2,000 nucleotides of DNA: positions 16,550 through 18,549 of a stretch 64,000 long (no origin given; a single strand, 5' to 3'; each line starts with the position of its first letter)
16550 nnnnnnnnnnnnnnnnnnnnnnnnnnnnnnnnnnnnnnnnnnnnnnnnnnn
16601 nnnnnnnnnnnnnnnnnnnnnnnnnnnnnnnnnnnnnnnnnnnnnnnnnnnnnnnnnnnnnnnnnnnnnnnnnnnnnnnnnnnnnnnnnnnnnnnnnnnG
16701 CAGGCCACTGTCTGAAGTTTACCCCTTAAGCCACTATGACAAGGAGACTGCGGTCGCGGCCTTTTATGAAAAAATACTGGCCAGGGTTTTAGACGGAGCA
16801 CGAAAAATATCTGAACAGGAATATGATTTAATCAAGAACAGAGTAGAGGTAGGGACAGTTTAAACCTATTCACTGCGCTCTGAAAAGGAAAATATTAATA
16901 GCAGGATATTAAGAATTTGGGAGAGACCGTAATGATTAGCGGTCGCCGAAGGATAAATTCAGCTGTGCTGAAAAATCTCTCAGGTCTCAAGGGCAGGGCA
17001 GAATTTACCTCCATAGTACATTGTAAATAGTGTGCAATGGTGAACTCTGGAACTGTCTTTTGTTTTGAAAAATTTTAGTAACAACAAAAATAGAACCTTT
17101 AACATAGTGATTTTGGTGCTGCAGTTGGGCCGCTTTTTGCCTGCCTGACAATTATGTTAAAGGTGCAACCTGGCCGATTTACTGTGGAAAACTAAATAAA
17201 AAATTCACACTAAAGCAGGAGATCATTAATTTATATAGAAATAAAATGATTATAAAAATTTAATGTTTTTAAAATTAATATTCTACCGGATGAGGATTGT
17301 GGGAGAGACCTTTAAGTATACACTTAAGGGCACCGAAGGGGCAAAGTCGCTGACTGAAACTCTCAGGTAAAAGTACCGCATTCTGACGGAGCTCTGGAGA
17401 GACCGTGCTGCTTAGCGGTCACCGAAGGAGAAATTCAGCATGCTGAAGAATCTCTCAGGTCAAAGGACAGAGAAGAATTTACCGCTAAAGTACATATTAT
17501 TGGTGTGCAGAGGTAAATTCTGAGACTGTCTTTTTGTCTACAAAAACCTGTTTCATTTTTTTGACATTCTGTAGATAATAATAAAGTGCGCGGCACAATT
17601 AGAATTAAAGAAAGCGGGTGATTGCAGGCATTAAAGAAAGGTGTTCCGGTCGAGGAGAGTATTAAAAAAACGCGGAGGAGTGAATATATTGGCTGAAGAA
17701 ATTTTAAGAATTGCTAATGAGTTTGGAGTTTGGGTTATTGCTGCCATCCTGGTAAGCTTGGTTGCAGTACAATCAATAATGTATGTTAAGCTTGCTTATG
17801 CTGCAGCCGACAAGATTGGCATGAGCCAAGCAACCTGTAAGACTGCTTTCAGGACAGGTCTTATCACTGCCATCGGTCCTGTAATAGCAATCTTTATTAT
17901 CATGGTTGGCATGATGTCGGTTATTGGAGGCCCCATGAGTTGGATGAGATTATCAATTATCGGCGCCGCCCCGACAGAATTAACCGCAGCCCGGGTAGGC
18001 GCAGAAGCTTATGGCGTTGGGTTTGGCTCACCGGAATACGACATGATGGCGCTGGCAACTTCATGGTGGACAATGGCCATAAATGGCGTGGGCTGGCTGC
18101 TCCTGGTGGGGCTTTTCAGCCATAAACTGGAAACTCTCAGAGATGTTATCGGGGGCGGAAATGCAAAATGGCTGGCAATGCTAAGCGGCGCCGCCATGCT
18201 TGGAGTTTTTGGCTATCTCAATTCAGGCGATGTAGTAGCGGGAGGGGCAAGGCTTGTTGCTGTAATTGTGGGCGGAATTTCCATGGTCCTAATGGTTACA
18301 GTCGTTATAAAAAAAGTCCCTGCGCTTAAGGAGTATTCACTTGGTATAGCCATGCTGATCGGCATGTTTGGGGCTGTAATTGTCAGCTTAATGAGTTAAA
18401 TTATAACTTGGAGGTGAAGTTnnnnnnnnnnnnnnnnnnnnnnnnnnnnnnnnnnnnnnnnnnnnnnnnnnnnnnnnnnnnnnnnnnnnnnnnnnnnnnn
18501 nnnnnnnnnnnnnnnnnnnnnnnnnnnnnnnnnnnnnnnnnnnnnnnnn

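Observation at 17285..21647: Glycine riboswitch controlling two uncharacterised membrane proteins and two M20 amidohydrolases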

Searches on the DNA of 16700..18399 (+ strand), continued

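Call 38: search_rna_families(sources=[L010, L013, L015, L024, L027, L034, L037, L048, L059, L065, L076, L068, L058, L021, L039, L055], threshold=gathering)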
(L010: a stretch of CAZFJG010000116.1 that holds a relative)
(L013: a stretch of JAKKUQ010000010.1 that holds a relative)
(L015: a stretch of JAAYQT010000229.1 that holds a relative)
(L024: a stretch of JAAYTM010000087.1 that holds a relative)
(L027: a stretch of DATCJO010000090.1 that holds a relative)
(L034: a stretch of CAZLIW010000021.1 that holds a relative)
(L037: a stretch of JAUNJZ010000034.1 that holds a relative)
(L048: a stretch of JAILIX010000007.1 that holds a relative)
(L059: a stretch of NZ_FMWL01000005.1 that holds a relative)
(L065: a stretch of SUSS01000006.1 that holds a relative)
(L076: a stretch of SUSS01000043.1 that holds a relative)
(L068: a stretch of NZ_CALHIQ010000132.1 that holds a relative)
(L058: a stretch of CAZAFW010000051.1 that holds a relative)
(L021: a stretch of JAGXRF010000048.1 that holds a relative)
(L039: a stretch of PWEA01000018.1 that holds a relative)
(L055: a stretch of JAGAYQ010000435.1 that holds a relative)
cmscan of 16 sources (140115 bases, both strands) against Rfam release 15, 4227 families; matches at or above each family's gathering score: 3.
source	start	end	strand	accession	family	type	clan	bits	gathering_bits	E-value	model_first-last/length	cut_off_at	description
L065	3408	3655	+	RF00230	T-box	Cis-reg; leader;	-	121.9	93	3.7e-26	1-219/219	no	T-box leader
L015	9852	9957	+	RF00162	SAM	Cis-reg; riboswitch;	CL00012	94.6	44.4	4e-21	1-108/108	no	SAM riboswitch aptamer (S box leader)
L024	1768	1839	-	RF00005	tRNA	Gene; tRNA;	CL00001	31.3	29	0.03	1-71/71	no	tRNA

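Call 44: search_rna_families(sources=[L086, L087, L088, L089, L090, L084, L050, L051, L001, L019, L031, L038], threshold=gathering)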
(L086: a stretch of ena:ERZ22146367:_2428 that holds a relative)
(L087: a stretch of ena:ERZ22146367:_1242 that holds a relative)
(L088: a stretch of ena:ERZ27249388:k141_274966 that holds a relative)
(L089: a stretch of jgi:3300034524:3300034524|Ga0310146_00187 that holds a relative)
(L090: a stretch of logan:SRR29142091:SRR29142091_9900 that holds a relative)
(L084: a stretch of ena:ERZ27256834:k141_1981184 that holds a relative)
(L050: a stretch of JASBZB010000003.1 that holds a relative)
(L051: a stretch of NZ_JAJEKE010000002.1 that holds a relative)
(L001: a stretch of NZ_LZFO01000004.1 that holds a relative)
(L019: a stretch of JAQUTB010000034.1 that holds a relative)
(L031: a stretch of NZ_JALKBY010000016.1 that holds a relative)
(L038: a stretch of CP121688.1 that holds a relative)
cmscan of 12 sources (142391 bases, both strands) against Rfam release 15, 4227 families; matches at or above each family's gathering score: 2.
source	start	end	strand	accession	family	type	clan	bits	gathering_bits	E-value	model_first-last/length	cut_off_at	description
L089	11003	11110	+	RF00162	SAM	Cis-reg; riboswitch;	CL00012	89.7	44.4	1.1e-19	1-108/108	no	SAM riboswitch aptamer (S box leader)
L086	8477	8559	+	RF00005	tRNA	Gene; tRNA;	CL00001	55.1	29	8.8e-09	1-71/71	no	tRNA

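Call 88: search_with_rna_model(model_id=R1, sources=[L086, L087, L088, L089, L090, L091, L092, L093, L094, L095, L096, L097, L098, L099, L100, L101, L102, L103, L104, L105, L106, L107, L108, L109, L110, L111, L112, L113, L114, L115, L116, L117, L118, L119, L120, L121, L122, L123, L124, L125, L126, L127, L128, L129, L130, L131, L132, L133, L134, L135, L136, L137, L138, L139, L140, L141, L142, L143, L144, L145, L146, L147, L148, L149, L150, L151, L152, L153], max_evalue=10)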
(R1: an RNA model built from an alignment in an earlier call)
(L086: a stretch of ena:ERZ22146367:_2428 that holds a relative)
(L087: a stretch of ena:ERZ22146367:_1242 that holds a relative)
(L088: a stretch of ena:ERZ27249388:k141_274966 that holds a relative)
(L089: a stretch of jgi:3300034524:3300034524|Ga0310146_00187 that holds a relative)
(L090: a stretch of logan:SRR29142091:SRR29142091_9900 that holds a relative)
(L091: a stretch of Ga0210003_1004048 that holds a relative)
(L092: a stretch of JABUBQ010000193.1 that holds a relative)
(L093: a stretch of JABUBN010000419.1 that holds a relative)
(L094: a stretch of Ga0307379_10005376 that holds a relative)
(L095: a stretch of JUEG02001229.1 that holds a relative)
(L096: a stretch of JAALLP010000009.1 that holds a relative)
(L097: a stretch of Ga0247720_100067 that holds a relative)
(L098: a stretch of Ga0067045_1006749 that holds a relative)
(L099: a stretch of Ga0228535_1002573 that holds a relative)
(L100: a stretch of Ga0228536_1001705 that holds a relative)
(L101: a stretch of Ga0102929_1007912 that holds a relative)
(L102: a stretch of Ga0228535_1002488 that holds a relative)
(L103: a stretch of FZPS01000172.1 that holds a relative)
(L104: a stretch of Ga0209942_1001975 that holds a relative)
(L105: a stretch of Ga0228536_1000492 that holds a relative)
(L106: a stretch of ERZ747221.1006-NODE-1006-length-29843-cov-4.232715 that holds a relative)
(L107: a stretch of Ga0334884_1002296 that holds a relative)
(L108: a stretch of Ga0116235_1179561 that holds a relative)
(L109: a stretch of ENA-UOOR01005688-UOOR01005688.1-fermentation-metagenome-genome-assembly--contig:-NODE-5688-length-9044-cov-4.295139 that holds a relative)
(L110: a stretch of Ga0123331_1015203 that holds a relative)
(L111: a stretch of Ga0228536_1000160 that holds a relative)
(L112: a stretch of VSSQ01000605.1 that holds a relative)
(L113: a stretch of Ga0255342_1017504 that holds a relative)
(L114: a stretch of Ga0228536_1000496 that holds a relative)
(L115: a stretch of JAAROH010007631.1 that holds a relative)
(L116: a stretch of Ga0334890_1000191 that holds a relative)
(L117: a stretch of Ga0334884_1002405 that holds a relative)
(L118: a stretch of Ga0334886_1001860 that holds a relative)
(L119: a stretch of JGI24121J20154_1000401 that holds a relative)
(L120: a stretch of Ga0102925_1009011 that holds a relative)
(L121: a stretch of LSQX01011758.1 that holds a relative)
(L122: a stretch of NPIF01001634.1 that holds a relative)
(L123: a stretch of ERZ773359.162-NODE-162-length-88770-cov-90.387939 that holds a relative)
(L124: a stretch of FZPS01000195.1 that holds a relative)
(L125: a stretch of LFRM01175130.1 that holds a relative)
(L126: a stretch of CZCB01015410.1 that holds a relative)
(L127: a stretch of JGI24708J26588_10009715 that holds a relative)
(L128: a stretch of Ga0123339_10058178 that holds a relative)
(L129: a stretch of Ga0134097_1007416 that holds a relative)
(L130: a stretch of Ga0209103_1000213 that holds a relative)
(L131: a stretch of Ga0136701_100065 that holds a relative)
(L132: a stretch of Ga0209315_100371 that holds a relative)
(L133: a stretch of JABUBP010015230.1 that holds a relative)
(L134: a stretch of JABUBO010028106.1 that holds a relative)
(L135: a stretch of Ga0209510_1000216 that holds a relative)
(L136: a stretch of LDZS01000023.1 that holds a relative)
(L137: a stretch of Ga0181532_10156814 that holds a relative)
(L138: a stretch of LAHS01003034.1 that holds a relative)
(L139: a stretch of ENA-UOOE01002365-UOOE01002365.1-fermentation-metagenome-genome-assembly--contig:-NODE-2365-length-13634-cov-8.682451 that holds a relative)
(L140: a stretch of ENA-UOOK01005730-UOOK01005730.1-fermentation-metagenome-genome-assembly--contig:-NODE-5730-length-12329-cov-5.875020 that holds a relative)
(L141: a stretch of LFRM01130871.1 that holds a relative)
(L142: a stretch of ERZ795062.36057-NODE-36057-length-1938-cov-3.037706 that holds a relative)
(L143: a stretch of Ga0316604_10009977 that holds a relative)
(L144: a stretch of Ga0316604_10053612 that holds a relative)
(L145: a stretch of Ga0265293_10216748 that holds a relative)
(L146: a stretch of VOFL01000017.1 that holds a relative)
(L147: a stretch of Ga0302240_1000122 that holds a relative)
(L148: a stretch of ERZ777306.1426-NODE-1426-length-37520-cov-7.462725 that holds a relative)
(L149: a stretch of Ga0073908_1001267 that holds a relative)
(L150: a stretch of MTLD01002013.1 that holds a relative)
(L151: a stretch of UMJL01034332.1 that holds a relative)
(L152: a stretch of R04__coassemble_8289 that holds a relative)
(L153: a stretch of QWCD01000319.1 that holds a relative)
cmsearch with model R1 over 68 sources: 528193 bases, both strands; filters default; matches with E-value up to 10: 2.
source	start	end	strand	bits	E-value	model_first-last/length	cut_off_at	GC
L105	1418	1507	+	14.1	3.2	1-98/98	no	0.49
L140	10217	10287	+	12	9.7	1-98/98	no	0.3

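Call 89: search_rna_families(sources=[L091, L092, L093, L094, L095, L096, L097, L098, L105, L115, L101, L104, L120, L121, L123, L128, L133, L136, L129], threshold=gathering)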
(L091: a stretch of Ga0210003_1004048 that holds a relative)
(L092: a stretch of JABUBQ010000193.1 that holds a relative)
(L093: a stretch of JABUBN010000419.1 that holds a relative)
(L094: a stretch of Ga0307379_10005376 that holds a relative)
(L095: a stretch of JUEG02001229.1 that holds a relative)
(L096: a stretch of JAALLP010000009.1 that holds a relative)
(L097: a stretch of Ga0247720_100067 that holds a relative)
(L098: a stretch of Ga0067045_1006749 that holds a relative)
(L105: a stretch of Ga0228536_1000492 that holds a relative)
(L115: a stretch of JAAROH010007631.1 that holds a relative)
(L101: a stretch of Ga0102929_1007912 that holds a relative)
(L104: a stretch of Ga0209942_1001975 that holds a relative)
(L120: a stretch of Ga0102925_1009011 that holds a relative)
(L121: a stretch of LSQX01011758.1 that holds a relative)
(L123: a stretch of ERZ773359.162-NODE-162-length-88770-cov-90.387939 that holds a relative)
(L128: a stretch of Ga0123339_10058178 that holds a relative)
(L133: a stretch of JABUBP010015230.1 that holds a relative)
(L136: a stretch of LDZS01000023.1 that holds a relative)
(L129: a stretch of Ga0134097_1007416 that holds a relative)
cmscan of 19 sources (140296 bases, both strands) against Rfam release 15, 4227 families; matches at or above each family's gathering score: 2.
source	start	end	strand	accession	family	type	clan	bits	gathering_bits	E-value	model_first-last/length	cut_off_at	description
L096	9981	10088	+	RF00162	SAM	Cis-reg; riboswitch;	CL00012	89.7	44.4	1.1e-19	1-108/108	no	SAM riboswitch aptamer (S box leader)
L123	4238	4309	-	RF00005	tRNA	Gene; tRNA;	CL00001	31.3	29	0.03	1-71/71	no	tRNA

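Call 98: search_rna_families(source=window, start=17383, end=17482, threshold=evalue, max_evalue=1, show_alignments=1)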
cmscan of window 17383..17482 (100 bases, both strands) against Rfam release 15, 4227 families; matches with E-value up to 1: 1.
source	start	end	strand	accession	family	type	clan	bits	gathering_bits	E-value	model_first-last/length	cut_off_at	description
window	17384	17480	+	RF00504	Glycine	Cis-reg; riboswitch;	CL00125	59.6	32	1.3e-12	1-94/94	no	Glycine riboswitch aptamer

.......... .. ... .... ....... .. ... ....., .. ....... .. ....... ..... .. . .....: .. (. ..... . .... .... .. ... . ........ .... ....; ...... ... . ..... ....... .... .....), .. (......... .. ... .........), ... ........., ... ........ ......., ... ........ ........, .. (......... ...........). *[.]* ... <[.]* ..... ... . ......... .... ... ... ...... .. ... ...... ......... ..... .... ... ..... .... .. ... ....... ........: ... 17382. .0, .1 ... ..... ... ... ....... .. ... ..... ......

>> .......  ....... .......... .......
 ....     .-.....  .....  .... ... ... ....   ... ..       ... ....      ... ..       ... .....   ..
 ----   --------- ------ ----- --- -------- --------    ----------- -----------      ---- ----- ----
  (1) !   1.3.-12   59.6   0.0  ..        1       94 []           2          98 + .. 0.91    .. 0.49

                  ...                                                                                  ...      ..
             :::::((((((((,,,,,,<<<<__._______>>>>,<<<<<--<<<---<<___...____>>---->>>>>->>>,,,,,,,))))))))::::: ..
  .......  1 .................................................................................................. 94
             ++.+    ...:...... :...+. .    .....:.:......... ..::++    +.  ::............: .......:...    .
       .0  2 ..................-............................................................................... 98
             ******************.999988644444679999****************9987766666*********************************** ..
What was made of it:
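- Checked: Searched on its own, 17384-17480 scores 59.6 bits (E 1e-12, call 98).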
